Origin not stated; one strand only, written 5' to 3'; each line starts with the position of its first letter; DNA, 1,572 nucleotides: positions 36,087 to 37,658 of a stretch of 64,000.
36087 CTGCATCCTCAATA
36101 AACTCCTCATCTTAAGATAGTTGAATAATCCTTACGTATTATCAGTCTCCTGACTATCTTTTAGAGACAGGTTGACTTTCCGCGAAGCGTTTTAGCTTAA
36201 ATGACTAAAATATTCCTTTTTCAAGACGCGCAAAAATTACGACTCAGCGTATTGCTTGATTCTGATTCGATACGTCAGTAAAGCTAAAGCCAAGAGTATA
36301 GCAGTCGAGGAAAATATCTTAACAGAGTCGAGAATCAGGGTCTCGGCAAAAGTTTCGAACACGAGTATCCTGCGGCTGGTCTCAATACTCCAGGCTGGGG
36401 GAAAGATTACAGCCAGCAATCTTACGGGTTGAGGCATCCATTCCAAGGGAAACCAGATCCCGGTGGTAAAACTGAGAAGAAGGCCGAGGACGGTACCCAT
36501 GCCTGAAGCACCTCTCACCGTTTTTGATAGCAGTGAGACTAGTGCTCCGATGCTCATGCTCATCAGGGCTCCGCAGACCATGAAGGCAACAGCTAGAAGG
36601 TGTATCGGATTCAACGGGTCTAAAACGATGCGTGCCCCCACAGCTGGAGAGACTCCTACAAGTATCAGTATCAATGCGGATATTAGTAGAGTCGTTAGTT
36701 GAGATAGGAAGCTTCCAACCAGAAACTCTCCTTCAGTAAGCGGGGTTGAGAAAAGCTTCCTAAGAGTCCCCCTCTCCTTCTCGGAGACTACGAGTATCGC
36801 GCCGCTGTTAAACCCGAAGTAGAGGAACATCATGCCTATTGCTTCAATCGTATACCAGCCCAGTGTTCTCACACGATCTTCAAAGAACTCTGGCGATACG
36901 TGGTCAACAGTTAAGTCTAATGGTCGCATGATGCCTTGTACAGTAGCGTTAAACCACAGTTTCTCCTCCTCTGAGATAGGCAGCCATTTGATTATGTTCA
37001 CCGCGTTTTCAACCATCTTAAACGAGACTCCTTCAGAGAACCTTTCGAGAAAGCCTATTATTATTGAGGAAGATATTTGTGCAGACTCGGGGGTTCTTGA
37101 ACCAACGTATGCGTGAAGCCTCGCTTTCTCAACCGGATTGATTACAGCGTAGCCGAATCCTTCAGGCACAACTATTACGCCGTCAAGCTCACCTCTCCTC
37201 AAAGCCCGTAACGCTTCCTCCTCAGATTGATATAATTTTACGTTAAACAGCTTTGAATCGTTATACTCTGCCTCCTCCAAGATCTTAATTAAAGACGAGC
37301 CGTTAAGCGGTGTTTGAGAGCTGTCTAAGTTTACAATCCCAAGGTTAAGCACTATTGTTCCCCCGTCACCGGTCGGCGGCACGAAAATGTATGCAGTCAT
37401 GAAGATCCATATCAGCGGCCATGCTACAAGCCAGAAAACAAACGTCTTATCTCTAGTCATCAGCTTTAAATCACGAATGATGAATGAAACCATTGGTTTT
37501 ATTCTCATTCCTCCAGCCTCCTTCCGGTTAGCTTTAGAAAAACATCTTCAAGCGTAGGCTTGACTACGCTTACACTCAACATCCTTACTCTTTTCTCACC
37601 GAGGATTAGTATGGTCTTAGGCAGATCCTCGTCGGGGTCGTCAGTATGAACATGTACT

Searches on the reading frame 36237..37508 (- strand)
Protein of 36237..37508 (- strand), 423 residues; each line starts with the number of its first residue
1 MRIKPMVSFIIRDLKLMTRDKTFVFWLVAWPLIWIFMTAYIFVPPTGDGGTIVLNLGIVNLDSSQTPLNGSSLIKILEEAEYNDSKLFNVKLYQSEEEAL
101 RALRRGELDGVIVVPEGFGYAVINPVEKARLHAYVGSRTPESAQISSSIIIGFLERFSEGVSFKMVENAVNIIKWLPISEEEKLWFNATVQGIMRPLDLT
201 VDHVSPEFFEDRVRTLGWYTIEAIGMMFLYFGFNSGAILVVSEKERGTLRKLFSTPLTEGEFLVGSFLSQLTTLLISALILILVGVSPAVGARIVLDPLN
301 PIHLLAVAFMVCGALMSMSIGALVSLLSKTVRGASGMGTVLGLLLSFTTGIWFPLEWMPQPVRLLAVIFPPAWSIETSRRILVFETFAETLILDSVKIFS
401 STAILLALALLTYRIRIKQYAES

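Call 9: search_protein_families(library=pfam, proteins=[window:36237-37508:-], max_evalue=0.00001)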
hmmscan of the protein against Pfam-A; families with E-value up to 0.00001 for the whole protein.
window:36237-37508:- (423 aa): 3 families
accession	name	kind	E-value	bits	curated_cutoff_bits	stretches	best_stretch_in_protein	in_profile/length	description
PF12698.13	ABC2_membrane_3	-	1.4e-30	107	31.6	1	21-411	1-340/347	ABC-2 family transporter protein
PF01061.29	ABC2_membrane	-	7.2e-17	62.1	26.9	1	223-381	54-209/211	ABC-2 type transporter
PF12679.13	ABC2_membrane_2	-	1e-13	51.6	27.2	1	100-351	72-201/283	ABC-2 family transporter protein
